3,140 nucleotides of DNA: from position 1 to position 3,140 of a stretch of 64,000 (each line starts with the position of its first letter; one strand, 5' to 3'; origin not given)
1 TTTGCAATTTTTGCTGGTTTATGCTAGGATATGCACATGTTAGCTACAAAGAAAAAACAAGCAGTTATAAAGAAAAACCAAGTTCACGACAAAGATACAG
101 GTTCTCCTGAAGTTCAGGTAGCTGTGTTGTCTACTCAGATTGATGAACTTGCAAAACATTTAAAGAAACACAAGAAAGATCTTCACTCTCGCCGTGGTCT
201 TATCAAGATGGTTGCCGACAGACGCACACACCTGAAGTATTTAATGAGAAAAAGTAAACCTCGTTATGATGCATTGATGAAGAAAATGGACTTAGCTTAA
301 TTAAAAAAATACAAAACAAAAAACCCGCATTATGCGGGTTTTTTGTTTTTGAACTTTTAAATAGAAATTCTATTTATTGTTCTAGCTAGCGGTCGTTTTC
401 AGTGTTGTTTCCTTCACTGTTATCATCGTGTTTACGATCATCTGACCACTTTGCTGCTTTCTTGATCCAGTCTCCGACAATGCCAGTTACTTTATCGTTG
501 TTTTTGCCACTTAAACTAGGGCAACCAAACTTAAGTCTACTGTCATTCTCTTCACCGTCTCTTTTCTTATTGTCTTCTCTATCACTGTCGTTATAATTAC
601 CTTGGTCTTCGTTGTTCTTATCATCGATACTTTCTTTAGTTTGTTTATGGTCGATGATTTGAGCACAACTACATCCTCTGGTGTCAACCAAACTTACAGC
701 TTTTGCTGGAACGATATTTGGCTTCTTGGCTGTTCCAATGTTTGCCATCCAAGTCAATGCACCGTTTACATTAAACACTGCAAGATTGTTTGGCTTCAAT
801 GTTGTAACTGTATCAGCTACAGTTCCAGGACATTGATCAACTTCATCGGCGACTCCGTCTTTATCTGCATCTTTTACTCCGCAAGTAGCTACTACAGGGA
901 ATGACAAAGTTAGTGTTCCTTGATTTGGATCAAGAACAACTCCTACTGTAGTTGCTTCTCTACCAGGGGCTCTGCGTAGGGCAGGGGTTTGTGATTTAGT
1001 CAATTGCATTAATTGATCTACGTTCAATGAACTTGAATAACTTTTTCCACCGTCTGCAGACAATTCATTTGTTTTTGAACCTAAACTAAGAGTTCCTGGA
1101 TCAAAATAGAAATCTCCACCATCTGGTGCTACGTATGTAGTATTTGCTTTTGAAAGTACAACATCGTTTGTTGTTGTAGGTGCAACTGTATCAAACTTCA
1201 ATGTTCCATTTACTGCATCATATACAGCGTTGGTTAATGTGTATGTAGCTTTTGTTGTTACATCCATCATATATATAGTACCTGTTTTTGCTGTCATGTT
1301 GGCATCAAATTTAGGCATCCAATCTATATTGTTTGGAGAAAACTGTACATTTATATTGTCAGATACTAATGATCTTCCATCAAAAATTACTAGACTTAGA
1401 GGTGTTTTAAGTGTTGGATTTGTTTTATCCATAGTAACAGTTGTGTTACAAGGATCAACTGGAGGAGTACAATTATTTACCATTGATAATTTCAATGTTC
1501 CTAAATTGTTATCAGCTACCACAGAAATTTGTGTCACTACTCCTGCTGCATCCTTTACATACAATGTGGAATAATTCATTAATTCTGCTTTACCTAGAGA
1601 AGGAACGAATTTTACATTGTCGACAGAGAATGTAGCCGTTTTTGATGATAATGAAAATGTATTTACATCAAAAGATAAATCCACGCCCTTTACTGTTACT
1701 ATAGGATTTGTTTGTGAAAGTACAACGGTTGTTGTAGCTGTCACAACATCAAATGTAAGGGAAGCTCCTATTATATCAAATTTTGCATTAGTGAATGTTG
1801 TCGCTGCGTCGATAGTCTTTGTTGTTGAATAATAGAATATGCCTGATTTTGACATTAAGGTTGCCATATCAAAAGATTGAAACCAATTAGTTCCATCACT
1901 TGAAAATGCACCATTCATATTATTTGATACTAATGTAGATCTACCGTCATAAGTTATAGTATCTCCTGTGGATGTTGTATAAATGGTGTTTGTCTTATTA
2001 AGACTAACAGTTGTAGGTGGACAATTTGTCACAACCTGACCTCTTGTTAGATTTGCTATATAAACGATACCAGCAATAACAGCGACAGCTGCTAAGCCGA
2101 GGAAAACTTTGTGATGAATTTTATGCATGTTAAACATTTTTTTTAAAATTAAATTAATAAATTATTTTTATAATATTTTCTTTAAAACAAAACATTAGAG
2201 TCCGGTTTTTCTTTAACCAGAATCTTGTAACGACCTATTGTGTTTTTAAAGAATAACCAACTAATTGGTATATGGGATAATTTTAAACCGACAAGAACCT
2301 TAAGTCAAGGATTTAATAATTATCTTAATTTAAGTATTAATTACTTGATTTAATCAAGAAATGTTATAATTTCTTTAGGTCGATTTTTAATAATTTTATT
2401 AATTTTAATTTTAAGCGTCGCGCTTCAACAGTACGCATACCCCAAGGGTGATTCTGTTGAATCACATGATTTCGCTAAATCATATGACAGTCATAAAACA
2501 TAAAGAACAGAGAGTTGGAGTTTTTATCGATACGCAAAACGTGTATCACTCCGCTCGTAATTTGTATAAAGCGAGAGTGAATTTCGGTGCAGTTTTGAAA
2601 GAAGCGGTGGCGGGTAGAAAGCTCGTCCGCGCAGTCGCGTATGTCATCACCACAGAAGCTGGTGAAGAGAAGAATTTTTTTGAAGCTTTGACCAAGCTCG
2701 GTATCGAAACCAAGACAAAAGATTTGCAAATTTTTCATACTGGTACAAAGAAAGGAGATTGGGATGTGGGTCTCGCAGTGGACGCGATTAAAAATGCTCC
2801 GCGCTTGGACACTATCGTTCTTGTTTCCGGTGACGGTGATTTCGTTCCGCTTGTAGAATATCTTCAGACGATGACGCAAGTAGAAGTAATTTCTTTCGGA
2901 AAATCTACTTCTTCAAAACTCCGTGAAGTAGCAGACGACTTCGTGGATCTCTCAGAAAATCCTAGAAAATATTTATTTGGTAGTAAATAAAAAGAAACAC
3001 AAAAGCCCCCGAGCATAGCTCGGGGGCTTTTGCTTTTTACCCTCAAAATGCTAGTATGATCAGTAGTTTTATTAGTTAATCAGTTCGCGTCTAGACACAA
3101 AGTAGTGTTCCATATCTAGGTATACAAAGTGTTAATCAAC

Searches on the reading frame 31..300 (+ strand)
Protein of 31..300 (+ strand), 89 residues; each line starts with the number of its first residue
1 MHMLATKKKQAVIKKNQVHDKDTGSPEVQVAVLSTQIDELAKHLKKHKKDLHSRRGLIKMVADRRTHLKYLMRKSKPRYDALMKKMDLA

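Call 79: search_protein_families(library=pfam, proteins=[window:31-300:+], max_evalue=0.001)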
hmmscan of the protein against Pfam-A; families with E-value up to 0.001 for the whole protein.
window:31-300:+ (89 aa): 1 family
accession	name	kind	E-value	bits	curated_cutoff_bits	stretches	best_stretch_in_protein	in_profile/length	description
PF00312.27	Ribosomal_S15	-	3.9e-30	104.3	31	1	9-88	1-80/81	Ribosomal protein S15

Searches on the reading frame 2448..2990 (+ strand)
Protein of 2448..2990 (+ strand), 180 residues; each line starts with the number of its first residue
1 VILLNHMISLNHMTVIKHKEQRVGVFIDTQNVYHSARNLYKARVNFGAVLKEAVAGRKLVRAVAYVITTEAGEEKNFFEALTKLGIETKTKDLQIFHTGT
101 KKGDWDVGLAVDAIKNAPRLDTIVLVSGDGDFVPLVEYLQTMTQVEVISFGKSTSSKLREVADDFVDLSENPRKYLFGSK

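Call 79: search_protein_families(library=pfam, proteins=[window:2448-2990:+], max_evalue=0.001)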
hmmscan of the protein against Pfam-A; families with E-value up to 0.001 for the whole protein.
window:2448-2990:+ (180 aa): 1 family
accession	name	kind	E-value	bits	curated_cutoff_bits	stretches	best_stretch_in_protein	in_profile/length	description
PF01936.24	NYN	-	9e-36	124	24.2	1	22-168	1-144/145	NYN domain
